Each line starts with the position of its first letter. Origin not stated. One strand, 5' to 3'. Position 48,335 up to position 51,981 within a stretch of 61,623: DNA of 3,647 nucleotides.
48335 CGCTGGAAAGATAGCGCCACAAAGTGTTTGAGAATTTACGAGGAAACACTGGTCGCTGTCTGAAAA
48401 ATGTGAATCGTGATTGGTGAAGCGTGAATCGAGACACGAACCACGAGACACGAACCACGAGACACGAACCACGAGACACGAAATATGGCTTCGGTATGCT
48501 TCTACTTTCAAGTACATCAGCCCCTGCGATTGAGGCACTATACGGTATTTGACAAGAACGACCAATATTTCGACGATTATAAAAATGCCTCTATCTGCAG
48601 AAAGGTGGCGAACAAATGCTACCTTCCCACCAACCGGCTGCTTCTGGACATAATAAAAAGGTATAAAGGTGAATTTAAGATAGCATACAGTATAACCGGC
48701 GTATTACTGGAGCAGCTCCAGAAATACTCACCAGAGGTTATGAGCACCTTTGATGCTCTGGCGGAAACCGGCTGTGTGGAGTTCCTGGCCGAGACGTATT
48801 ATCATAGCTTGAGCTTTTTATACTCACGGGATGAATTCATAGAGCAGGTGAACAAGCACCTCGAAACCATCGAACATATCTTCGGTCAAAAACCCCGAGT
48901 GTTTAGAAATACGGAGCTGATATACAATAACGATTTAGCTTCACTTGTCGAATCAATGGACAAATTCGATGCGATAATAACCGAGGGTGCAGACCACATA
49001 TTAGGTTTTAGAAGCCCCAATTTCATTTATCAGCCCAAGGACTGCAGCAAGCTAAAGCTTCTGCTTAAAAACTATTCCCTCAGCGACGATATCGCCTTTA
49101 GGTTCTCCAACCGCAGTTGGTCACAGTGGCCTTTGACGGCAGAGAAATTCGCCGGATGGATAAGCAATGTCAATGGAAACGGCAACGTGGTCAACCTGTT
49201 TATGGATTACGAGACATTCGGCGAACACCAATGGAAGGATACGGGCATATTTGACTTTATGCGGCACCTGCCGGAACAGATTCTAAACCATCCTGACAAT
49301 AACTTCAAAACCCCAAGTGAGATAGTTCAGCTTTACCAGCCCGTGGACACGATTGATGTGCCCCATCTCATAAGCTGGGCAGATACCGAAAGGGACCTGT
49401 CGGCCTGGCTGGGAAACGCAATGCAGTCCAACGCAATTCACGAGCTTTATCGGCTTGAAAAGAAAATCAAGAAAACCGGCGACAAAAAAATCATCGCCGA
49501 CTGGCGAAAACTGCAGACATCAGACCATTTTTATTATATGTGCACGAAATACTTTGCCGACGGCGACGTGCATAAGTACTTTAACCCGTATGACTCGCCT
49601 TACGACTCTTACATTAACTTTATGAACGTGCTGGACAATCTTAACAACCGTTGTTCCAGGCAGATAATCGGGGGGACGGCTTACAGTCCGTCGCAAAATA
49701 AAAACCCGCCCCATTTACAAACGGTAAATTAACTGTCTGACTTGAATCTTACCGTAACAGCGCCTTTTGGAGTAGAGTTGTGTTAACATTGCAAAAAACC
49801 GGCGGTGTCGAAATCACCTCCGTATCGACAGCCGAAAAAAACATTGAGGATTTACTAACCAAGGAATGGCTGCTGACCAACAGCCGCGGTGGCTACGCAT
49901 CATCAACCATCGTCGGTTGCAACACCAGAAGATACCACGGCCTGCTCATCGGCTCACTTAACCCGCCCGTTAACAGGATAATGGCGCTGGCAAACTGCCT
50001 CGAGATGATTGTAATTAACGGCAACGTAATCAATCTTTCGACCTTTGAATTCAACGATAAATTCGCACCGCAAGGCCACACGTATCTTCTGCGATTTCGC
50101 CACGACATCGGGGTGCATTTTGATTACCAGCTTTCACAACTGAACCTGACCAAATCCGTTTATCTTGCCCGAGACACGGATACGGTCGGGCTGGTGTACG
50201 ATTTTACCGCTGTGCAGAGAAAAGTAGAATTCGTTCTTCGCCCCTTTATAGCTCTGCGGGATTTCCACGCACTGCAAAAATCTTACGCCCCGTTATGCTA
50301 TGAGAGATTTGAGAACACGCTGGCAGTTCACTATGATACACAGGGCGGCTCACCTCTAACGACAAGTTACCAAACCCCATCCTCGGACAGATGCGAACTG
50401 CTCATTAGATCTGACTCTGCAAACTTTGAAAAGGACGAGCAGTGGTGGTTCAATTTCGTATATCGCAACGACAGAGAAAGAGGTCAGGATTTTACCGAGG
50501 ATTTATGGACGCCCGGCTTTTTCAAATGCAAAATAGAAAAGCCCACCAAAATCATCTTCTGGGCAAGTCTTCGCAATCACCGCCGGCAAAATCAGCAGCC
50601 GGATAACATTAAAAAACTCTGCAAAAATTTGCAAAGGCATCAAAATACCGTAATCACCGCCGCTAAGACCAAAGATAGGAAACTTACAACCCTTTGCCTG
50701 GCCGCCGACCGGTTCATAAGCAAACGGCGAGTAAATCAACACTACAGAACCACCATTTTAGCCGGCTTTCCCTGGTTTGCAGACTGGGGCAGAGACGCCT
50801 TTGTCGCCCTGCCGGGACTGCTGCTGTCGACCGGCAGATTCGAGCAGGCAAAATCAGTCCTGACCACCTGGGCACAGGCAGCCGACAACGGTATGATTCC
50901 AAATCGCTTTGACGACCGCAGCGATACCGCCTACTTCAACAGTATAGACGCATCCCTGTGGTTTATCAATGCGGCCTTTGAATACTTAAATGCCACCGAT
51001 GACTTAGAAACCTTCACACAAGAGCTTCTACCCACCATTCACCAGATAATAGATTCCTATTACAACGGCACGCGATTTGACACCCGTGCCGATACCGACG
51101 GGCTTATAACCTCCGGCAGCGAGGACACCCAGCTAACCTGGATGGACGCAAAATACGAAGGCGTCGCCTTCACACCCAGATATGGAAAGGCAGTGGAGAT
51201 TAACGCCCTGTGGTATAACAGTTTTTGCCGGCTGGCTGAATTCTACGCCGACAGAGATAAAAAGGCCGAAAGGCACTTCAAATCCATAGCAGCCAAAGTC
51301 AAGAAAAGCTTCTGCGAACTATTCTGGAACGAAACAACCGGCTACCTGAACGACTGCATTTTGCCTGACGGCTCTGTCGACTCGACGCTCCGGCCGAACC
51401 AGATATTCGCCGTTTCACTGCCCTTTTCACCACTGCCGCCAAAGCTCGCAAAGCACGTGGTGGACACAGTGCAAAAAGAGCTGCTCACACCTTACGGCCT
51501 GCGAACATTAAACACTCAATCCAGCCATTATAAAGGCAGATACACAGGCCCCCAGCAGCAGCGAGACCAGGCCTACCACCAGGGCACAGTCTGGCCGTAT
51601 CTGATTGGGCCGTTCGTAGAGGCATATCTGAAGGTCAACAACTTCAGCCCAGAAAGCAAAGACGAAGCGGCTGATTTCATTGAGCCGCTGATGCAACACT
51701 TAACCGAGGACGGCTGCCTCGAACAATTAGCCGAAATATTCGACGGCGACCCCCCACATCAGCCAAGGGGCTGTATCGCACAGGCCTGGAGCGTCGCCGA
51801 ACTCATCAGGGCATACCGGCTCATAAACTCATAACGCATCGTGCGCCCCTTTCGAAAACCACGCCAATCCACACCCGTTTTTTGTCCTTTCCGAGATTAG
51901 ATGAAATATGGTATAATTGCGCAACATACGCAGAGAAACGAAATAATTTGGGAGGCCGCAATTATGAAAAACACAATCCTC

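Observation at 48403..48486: Twelve phase-locked heptanucleotide units occupy the whole intercistronic gap and run into the GH57 start codon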

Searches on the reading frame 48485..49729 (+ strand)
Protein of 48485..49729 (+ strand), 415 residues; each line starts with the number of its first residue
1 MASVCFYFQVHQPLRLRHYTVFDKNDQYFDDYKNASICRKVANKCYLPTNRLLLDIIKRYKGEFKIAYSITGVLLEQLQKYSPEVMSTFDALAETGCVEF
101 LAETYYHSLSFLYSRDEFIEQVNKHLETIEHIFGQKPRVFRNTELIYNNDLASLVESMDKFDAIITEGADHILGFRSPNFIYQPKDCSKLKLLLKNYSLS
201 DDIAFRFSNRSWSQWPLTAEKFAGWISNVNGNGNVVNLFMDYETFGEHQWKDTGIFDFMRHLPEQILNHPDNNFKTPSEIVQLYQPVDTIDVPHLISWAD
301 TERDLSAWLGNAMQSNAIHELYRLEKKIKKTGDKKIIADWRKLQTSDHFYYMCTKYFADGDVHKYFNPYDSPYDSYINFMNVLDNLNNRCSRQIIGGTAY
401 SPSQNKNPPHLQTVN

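Call 9: find_encoding_contigs(protein=window:48485-49729:+, flank=10000, max_places=10)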
Protein window:48485-49729:+ (415 aa): 1 contig read that carries it; 1 place shown.
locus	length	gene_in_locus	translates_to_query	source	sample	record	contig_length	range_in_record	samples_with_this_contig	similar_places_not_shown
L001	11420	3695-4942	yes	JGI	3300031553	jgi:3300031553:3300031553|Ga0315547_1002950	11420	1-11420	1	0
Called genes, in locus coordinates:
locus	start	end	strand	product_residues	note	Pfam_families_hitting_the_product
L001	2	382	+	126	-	PF03279:Lip_A_acyltrans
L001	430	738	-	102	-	-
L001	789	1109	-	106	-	PF09413:DUF2007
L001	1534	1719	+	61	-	-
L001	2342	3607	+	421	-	PF08323:Glyco_transf_5, PF13579:Glyco_trans_4_4, PF13439:Glyco_transf_4, PF20706:GT4-conflict, PF00534:Glycos_transf_1, PF13692:Glyco_trans_1_4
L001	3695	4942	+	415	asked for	PF03065:Glyco_hydro_57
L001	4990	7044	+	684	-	PF12439:GDE_N, PF06202:GDE_C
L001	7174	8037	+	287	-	-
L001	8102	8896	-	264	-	PF00290:Trp_syntA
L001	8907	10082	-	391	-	PF00291:PALP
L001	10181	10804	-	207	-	PF00697:PRAI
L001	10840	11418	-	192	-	?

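Call 10: search_protein_families(library=pfam, proteins=[window:48485-49729:+])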
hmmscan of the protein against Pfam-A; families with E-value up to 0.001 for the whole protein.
window:48485-49729:+ (415 aa): 2 families
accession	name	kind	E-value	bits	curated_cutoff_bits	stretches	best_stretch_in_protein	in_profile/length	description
PF03065.20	Glyco_hydro_57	-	6.2e-78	262.5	21.2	1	6-293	2-291/291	Glycosyl hydrolase family 57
PF01522.26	Polysacc_deac_1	-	4.5e-05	23.8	23.1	1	81-158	47-119/124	Polysaccharide deacetylase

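Call 12: find_related_loci(query=window:48485-49729:+, collection=genome_contigs, flank=10000)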
Query window:48485-49729:+ (415 aa) in genome_contigs; peptide patterns used: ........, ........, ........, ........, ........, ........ (x = any residue, [..] = any of these).
600 stretches matched a pattern (row limit reached: there are more); 591 encode a relative of the query (tblastn E <= 1e-3); the best 80 are kept; 80 distinct loci.
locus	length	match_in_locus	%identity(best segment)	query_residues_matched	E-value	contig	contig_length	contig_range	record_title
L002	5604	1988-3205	83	1-406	0e+0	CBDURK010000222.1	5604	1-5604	MAG TPA_asm: uncultured bacterium isolate SRR21487744_binner12_Refined_154 genome assembly, contig: ERZ25748493.10470, w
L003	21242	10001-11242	80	1-414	0e+0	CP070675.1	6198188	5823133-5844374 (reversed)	MAG: Phycisphaerales bacterium isolate bin71 chromosome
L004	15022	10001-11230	82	1-411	0e+0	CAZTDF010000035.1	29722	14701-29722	MAG TPA_asm: uncultured Pirellulales bacterium isolate SRP214966_co5_256 genome assembly, contig: NODE_992_length_29722_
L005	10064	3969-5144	84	1-392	0e+0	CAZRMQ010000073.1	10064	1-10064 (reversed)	MAG TPA_asm: uncultured Pirellulales bacterium isolate binchicken_co34_439 genome assembly, contig: NODE_11679_length_10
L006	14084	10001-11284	80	1-415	0e+0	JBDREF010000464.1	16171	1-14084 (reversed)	MAG: Planctomycetota bacterium isolate MEGAHIT-group-1.301 k141_4183629, whole genome shotgun sequence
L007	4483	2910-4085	86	1-392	0e+0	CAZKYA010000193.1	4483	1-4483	MAG TPA_asm: uncultured Pirellulales bacterium isolate binchicken_co33_469 genome assembly, contig: NODE_31185_length_44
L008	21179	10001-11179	82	1-393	0e+0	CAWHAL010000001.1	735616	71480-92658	MAG: uncultured Planctomycetota bacterium isolate MFD04408.bin.1.172 genome assembly, contig: contig_22797, whole genome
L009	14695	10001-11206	82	7-408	0e+0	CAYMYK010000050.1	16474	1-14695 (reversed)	MAG TPA_asm: uncultured Pirellulales bacterium isolate SRP214966_co5_301 genome assembly, contig: NODE_2991_length_16474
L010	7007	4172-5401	82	1-411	0e+0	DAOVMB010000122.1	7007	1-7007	MAG TPA_asm: Sedimentisphaerales bacterium isolate CSMAG_1460 CSMAG_1460_k141_1264148_length_7007_cov_28.6842, whole gen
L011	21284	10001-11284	80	1-415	0e+0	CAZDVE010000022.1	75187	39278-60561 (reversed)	MAG TPA_asm: uncultured Pirellulales bacterium isolate binchicken_co116_18 genome assembly, contig: NODE_213_length_7518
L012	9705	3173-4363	81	1-403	0e+0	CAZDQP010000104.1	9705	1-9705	MAG TPA_asm: uncultured Pirellulales bacterium isolate SRP323688_co1_236 genome assembly, contig: NODE_10391_length_9705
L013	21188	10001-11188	77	1-396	0e+0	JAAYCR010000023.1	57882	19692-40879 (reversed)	MAG: Phycisphaerae bacterium isolate AS06rmzACSIP_475 212103_AS06, whole genome shotgun sequence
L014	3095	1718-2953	80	1-412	0e+0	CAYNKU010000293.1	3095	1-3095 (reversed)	MAG TPA_asm: uncultured Pirellulales bacterium isolate SRP068000_co3_496 genome assembly, contig: NODE_77000_length_3095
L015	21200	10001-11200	76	1-404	0e+0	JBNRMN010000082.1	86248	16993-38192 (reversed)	MAG: Anaerohalosphaeraceae bacterium isolate UACH.ghe k127_702760, whole genome shotgun sequence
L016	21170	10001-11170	77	1-390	0e+0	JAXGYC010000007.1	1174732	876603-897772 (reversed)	MAG: Sedimentisphaerales bacterium isolate AnMBR.bin504 bin504_7, whole genome shotgun sequence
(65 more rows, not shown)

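Call 27: find_homologous_proteins(query=window:48485-49729:+, max_evalue=1e-100)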
Query window:48485-49729:+ (415 aa): 7979 proteins with E <= 1e-100 among 8000 candidates; the best 120 are listed.
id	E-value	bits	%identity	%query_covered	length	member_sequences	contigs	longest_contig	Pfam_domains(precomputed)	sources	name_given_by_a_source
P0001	8.7e-276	932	95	100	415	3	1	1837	PF03065.21,PF01522.27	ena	-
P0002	7.4e-257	870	90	96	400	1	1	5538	PF03065.21,PF01522.27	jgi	jgi:alpha-amylase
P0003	1.2e-255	866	88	100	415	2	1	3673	PF03065.21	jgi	jgi:alpha-amylase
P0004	4.3e-255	864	88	100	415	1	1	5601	PF03065.21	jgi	jgi:alpha-amylase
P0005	1.2e-254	863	88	100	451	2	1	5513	PF03065.21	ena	-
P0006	5.5e-254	860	87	100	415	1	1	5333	PF03065.21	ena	-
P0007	1.7e-253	859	87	100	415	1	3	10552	PF03065.21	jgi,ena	jgi:alpha-amylase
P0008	1.1e-252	856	86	100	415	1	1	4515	PF03065.21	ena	-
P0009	1.3e-252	856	87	100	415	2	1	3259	PF03065.21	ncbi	-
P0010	1.4e-252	856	87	100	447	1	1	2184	PF03065.21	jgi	jgi:alpha-amylase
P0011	2.0e-252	855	87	100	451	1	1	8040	PF03065.21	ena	-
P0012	8.5e-252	853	87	100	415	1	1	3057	PF03065.21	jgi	jgi:alpha-amylase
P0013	8.9e-252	853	87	100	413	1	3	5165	PF03065.21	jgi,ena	-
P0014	4.8e-250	847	84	100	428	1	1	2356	PF03065.21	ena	-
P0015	1.8e-249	846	87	99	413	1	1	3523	PF03065.21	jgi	-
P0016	3.5e-249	845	85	100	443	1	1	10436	PF03065.21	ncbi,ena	-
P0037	1.4e-246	836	88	95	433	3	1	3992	PF03065.21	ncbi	-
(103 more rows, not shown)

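Call 28: find_encoding_contigs(protein=P0001, flank=3000, max_places=3)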
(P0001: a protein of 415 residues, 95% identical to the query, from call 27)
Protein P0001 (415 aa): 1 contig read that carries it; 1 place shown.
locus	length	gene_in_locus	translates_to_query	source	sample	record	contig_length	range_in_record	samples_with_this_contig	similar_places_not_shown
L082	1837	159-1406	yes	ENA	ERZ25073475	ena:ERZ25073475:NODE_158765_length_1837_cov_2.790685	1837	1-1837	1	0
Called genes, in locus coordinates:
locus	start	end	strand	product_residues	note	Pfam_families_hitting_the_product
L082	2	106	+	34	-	?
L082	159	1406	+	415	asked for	PF03065:Glyco_hydro_57, PF01522:Polysacc_deac_1 (weak)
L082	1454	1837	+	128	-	?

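Call 29: find_encoding_contigs(protein=P0002, flank=3000, max_places=3)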
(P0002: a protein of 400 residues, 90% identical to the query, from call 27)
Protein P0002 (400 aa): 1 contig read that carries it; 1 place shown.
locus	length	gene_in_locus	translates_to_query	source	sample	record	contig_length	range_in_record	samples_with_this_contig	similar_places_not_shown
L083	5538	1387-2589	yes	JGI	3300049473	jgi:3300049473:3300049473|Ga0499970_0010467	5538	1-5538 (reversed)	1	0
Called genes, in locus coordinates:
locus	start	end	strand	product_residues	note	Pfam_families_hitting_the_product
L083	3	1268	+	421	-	PF08323:Glyco_transf_5, PF13579:Glyco_trans_4_4, PF13439:Glyco_transf_4, PF20706:GT4-conflict, PF00534:Glycos_transf_1, PF13692:Glyco_trans_1_4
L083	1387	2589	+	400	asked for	PF03065:Glyco_hydro_57, PF01522:Polysacc_deac_1 (weak)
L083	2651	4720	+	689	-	PF12439:GDE_N, PF06202:GDE_C, PF12899:Glyco_hydro_100 (faint)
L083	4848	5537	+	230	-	?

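Call 30: find_encoding_contigs(protein=P0003, flank=3000, max_places=3)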
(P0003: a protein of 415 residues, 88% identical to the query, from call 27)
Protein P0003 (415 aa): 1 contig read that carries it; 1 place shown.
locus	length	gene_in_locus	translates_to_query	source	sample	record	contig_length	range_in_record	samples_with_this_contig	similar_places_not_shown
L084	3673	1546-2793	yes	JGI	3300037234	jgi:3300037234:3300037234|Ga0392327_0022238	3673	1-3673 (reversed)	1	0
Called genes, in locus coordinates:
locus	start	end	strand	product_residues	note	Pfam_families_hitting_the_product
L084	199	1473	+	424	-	PF08323:Glyco_transf_5, PF13579:Glyco_trans_4_4, PF13439:Glyco_transf_4, PF20706:GT4-conflict, PF00534:Glycos_transf_1, PF13692:Glyco_trans_1_4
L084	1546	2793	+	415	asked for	PF03065:Glyco_hydro_57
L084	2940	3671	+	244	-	?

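Call 31: find_encoding_contigs(protein=P0004, flank=3000, max_places=3)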
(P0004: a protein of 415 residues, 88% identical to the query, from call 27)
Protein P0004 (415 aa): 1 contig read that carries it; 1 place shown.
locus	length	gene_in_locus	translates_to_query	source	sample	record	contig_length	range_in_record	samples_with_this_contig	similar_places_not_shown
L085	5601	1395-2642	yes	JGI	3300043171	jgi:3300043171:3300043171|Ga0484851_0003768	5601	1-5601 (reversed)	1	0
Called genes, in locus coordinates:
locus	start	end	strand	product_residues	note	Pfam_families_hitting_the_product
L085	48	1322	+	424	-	PF08323:Glyco_transf_5, PF13579:Glyco_trans_4_4, PF13439:Glyco_transf_4, PF20706:GT4-conflict, PF00534:Glycos_transf_1, PF13692:Glyco_trans_1_4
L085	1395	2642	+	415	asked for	PF03065:Glyco_hydro_57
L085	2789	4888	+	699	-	PF12439:GDE_N, PF06202:GDE_C, PF22422:MGH1-like_GH (weak)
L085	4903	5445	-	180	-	PF13646:HEAT_2 (weak)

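Call 35: find_related_loci(query=window:48485-49729:+, collection=metagenome_contigs, flank=4000)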
Query window:48485-49729:+ (415 aa) in metagenome_contigs; peptide patterns used: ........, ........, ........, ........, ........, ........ (x = any residue, [..] = any of these).
600 stretches matched a pattern (row limit reached: there are more); 587 encode a relative of the query (tblastn E <= 1e-3); the best 80 are kept; 80 distinct loci.
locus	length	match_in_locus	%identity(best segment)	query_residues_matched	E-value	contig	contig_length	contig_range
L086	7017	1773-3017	84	1-415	0e+0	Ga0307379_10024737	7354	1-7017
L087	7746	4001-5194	86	1-398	0e+0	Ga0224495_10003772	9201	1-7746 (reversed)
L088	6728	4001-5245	82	1-415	0e+0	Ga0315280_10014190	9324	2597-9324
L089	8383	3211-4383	87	1-391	0e+0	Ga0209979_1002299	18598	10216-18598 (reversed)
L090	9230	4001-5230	83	1-407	0e+0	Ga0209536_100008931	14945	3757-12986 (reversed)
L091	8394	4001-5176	86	1-392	0e+0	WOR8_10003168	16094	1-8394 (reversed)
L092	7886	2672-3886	84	1-403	0e+0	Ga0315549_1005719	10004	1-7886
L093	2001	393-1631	87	1-415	0e+0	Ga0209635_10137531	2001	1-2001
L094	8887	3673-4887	83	1-405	0e+0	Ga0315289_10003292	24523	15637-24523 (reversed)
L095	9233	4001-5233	81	1-411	0e+0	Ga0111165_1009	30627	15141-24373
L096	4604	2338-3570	80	1-411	0e+0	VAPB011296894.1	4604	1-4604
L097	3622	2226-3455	81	1-413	0e+0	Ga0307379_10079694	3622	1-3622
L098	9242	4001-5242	82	1-414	0e+0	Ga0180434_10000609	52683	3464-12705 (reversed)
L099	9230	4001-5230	82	1-411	0e+0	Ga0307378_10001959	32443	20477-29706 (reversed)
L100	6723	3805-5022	84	1-405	0e+0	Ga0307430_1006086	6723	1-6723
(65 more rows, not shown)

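Call 70: find_encoding_contigs(protein=P0016, flank=6000, max_places=2)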
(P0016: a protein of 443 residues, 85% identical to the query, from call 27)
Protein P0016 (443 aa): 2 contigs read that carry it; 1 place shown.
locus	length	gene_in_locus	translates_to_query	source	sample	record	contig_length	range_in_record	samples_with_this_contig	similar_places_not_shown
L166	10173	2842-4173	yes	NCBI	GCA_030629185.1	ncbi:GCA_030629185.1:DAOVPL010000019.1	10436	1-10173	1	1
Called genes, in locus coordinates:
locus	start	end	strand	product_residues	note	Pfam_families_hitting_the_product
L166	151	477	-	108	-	-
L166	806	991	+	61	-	-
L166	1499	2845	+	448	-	PF08323:Glyco_transf_5, PF13579:Glyco_trans_4_4, PF20706:GT4-conflict, PF13439:Glyco_transf_4, PF00534:Glycos_transf_1, PF13692:Glyco_trans_1_4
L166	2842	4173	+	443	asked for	PF03065:Glyco_hydro_57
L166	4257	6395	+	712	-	PF12439:GDE_N, PF06202:GDE_C, PF12899:Glyco_hydro_100 (faint)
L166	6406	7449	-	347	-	-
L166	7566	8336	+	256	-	PF00814:TsaD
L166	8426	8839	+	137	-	PF03965:Penicillinase_R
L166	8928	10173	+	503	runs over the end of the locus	?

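Call 71: find_encoding_contigs(protein=P0037, flank=3000, max_places=2)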
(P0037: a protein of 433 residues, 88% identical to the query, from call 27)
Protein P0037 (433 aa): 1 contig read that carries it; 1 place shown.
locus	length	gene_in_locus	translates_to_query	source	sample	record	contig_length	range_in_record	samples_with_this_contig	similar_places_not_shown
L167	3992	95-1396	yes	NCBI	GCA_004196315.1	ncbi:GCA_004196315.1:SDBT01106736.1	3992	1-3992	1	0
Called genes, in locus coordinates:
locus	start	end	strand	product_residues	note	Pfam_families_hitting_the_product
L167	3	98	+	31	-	?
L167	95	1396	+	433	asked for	PF03065:Glyco_hydro_57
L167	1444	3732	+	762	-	PF12439:GDE_N, PF06202:GDE_C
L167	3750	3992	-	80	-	?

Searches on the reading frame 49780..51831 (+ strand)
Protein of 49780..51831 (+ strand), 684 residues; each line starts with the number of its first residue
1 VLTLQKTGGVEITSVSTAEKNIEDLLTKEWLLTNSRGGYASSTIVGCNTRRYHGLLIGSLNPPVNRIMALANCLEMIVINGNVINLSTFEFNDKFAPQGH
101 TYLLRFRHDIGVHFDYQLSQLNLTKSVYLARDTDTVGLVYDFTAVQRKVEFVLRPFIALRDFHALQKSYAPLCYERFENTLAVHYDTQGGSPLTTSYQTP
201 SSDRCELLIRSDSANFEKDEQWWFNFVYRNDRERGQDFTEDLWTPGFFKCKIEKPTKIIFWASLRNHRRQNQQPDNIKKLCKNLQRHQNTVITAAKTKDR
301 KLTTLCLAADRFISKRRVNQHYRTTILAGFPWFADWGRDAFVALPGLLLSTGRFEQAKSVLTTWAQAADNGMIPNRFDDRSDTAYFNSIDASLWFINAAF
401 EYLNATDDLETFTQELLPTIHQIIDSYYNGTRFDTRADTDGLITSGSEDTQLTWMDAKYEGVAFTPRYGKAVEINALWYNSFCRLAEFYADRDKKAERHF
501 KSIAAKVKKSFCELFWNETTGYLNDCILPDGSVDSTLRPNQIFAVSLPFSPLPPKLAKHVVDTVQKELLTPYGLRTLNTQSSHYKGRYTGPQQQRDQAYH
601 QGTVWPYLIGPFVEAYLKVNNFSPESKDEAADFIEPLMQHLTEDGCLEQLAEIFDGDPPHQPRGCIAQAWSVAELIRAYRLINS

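Call 10: search_protein_families(library=pfam, proteins=[window:49780-51831:+])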
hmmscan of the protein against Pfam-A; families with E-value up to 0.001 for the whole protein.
window:49780-51831:+ (684 aa): 3 families
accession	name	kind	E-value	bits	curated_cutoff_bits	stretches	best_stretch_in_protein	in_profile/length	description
PF06202.20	GDE_C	-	1.4e-124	416.2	21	1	308-677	2-367/367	Amylo-alpha-1,6-glucosidase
PF12439.13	GDE_N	-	2e-58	197.9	27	1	28-258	1-218/219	Glycogen debranching enzyme N terminal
PF12899.13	Glyco_hydro_100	-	3.7e-05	23.1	23.6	0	595-683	352-433/435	Alkaline and neutral invertase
